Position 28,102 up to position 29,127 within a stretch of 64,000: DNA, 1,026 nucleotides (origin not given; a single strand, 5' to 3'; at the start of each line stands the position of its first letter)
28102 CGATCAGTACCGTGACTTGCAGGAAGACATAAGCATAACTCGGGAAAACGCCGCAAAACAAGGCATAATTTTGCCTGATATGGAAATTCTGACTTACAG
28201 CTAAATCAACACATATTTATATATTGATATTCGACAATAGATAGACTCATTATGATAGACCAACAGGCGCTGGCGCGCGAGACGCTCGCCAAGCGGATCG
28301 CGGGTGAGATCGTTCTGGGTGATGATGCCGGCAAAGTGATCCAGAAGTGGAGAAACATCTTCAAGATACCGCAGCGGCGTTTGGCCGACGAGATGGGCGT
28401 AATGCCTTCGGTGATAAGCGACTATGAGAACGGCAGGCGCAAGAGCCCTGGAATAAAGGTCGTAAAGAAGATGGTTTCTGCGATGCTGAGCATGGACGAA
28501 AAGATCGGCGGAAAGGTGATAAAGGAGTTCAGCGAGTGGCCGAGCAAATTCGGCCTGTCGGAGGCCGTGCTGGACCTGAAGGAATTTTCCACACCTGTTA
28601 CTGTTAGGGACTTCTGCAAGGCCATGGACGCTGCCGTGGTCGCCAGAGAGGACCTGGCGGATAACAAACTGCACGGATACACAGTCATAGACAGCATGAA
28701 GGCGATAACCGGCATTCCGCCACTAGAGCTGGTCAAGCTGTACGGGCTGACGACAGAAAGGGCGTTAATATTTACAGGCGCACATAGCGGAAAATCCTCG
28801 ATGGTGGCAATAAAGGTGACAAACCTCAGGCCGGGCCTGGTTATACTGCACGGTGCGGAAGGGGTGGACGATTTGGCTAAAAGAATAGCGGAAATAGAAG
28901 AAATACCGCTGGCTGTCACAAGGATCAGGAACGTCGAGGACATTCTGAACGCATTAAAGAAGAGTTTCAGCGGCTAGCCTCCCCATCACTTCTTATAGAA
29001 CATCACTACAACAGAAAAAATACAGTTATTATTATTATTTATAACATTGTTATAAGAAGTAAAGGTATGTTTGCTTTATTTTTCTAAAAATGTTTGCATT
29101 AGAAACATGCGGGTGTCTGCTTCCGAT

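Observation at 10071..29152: Perfect 15-17 bp palindrome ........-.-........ recurring at four intergenic sites, beside the array and twice in front of cdc6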

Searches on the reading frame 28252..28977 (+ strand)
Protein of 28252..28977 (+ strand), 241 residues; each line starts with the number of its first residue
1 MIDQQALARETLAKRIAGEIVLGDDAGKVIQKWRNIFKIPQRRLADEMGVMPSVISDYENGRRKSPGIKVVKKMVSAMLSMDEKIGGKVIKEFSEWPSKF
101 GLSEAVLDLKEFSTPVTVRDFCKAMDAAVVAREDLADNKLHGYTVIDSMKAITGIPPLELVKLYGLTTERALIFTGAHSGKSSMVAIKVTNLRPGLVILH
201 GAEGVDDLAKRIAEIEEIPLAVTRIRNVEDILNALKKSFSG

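Call 7: search_protein_families(library=pfam, proteins=[window:28252-28977:+], max_evalue=0.01)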
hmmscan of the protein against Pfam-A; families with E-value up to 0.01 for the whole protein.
window:28252-28977:+ (241 aa): 3 families
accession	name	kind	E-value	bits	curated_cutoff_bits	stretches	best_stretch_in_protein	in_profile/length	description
PF01381.28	HTH_3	-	3.6e-08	33.8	23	1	30-77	1-47/55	Helix-turn-helix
PF12844.13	HTH_19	-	0.00057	20.2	30.2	1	27-73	1-46/64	Helix-turn-helix domain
PF13560.12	HTH_31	-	0.0016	19.2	27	1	41-76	17-52/64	Helix-turn-helix domain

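Call 41: search_protein_families(library=ncbifam, proteins=[window:28252-28977:+], max_evalue=0.01)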
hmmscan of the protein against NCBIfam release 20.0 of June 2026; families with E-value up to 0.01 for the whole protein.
window:28252-28977:+ (241 aa): 4 families
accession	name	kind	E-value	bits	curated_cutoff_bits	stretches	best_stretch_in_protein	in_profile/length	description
NF047948.1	male_kill_WMK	equivalog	2e-05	24.2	300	1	25-66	162-203/300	WO male-killing family protein Wmk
NF041951.1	phage_RstR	subfamily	0.0005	20.3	80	1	29-86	6-63/108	RstR family transcriptional repressor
TIGR03070.1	couple_hipB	subfamily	0.00057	19.8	71.65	1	27-71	4-47/58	type II toxin-antitoxin system Y4mF family antitoxin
NF046032.1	TransRegSlrRBacil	equivalog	0.0024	18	250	1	27-82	3-57/149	HTH-type transcriptional regulator SlrR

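Call 56: search_solved_structures(query=window:28252-28977:+, max_evalue=1)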
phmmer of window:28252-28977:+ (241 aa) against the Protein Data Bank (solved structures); distinct sequences matched with E-value up to 1: 22.
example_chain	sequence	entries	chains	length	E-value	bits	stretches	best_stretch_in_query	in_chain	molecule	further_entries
8tac_A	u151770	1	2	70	3.8e-05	26.5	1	20-75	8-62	DBP48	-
1x57_A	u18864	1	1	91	0.00031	23.5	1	25-88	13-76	Endothelial differentiation-related factor 1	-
9b0q_CH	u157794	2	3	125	0.00084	22.1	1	25-83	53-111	Endothelial differentiation-related factor 1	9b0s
9p73_CH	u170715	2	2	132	0.00099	21.9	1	25-81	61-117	Endothelial differentiation-related factor 1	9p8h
9rpv_E4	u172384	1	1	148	0.0013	21.5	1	25-82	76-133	Endothelial differentiation-related factor 1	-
7o81_AU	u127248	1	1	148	0.0019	21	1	25-78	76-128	EDF1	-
6zvh_i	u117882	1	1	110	0.0021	20.8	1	25-74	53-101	Endothelial differentiation-related factor 1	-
7nrd_Sh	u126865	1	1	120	0.046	16.4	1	22-77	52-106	Multiprotein-bridging factor 1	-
6zvi_T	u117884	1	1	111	0.051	16.3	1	22-77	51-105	MBF1 isoform 1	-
9f9s_CN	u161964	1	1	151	0.072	15.8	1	22-78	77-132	Multiprotein-bridging factor 1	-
7dlv_D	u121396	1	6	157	0.12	15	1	23-71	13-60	Orf20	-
8p8o_H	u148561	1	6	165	0.13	14.9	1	23-71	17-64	Orf20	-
6h49_A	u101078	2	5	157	0.13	14.9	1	24-71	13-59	Orf20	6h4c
7pwj_CCC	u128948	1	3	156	0.14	14.9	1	25-71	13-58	Orf20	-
8c8i_D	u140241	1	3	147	0.17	14.5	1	26-71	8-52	Orf20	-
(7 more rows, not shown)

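Call 78: find_homologous_proteins(query=window:28252-28977:+, max_evalue=0.00001)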
Query window:28252-28977:+ (241 aa): 2292 proteins with E <= 0.00001 among 3881 candidates; the best 120 are listed.
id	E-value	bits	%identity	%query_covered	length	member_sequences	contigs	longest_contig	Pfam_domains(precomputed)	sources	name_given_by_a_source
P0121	5.1e-150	515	100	100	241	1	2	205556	PF01381.29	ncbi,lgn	-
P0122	2.1e-133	461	88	100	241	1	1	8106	PF01381.29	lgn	-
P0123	6.5e-122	423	79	100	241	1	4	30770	PF01381.29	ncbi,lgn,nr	ncbi:MAG: helix-turn-helix domain-containing protein [Candidatus Aenigmatarchaeota archaeon]|nr:heli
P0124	1.3e-121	422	80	100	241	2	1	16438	PF01381.29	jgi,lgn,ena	jgi:putative transcriptional regulator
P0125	4.0e-119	414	79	99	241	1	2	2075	PF01381.29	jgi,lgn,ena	-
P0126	1.3e-118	412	80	99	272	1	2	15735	PF01381.29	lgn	-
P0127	1.6e-118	412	78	100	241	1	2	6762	PF12844.14,PF01381.29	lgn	-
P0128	2.1e-111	389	73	99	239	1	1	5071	PF01381.29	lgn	-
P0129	7.9e-110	384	72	98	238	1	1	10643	PF01381.29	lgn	-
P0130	1.2e-109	383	71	99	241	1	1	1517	PF12844.14,PF01381.29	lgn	-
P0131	2.8e-108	379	72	98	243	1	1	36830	PF12844.14,PF01381.29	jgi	jgi:putative transcriptional regulator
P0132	1.1e-107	377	70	99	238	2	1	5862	PF01381.29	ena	-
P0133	1.6e-107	376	70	99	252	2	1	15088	PF01381.29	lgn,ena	-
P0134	1.7e-107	376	70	99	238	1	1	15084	PF01381.29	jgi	jgi:putative transcriptional regulator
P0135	4.0e-107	375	69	99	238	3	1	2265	PF01381.29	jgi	jgi:putative transcriptional regulator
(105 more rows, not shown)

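Call 82: predict_structure(alignment_id=A4)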
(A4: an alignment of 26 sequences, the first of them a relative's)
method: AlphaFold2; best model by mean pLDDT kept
length: 241 residues; sequences in the alignment: 26
mean_pLDDT: 82.2   pTM: 0.60
mean pLDDT of the five models: 82.2, 79.4, 76.8, 75.2, 73.6
residues with pLDDT >= 90: 89; 70-90: 114; 50-70: 32; < 50: 6
segments of 3 or more residues with pLDDT < 50: 165-167
pLDDT, mean of each block of 10 residues (from residue 1): 70 83 82 87 92 89 81 91 80 56 75 90 94 92 84 57 59 87 80 87 87 92 92 89 54
secondary structure, 60 per line:
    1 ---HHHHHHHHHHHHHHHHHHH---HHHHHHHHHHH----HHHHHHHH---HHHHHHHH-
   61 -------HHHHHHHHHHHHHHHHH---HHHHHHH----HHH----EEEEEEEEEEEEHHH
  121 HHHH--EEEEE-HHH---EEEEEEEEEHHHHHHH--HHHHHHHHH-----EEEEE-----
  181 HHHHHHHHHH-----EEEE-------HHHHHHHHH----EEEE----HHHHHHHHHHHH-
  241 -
elements in order: H4-22 H26-36 H41-48 H52-59 H68-84 H88-94 E106-117 H118-124 E127-131 E139-147 H148-154 H157-165 E171-175 H181-190 E196-199 H207-215 E220-223 H228-239

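Call 84: fold_search(model_id=the predicted structure, library=pdb)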
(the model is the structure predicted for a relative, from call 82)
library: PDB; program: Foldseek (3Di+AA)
matches with E <= 10: 669; with E <= 0.001: 0
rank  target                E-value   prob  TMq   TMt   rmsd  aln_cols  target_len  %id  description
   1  2ioj_A                8.4e-03  1.00  0.36  0.67   4.4       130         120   13  Crystal structure of protein AF1212 from Archaeoglobus fulgidus, Pfam DRTGG (released 2006-10-31)
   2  3l31_A                1.1e-02  1.00  0.36  0.37   3.7       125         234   11  Crystal structure of the CBS and DRTGG domains of the regulatory region of Clostridium perfringens pyrophosphatase com (released 2010-04-21)
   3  6h4c_B                1.3e-02  1.00  0.21  0.33   8.7        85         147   24  A polyamorous repressor: deciphering the evolutionary strategy used by the phage-inducible chromosomal islands to spre (released 2019-08-28)
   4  1knx_D                1.4e-02  1.00  0.37  0.30   4.6       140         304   11  HPr kinase/phosphatase from Mycoplasma pneumoniae (released 2002-12-31)
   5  3l2b_A                1.5e-02  1.00  0.35  0.36   3.8       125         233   12  Crystal structure of the CBS and DRTGG domains of the regulatory region of Clostridium perfringens pyrophosphatase com (released 2010-04-21)
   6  1knx_B                1.8e-02  1.00  0.37  0.30   4.6       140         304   11  HPr kinase/phosphatase from Mycoplasma pneumoniae (released 2002-12-31)
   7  3l31_B                2.0e-02  1.00  0.36  0.37   3.7       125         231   11  Crystal structure of the CBS and DRTGG domains of the regulatory region of Clostridium perfringens pyrophosphatase com (released 2010-04-21)
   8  6h49                  2.2e-02  1.00  0.20  0.32   8.8        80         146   22  A polyamorous repressor: deciphering the evolutionary strategy used by the phage-inducible chromosomal islands to spread (released 2019-08-28)
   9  2b5a_A                2.4e-02  1.00  0.20  0.57   9.1        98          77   22  C.BclI, Control Element of the BclI Restriction-Modification System (released 2006-01-03)
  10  3l2b_B                2.6e-02  1.00  0.36  0.37   3.7       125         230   14  Crystal structure of the CBS and DRTGG domains of the regulatory region of Clostridium perfringens pyrophosphatase com (released 2010-04-21)
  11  1knx_C                2.6e-02  1.00  0.37  0.30   4.7       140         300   10  HPr kinase/phosphatase from Mycoplasma pneumoniae (released 2002-12-31)
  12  3pmo                  2.8e-02  0.99  0.29  0.20   6.1       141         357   12  The structure of LpxD from Pseudomonas aeruginosa at 1.3 A resolution (released 2011-07-27)
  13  2b5a_B                3.0e-02  1.00  0.20  0.59   9.3        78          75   26  C.BclI, Control Element of the BclI Restriction-Modification System (released 2006-01-03)
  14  1knx_F                3.1e-02  0.99  0.37  0.30   4.6       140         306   11  HPr kinase/phosphatase from Mycoplasma pneumoniae (released 2002-12-31)
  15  7dlv_E                3.5e-02  1.00  0.22  0.36   8.4        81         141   21  shrimp dUTPase in complex with Stl (released 2021-12-01)
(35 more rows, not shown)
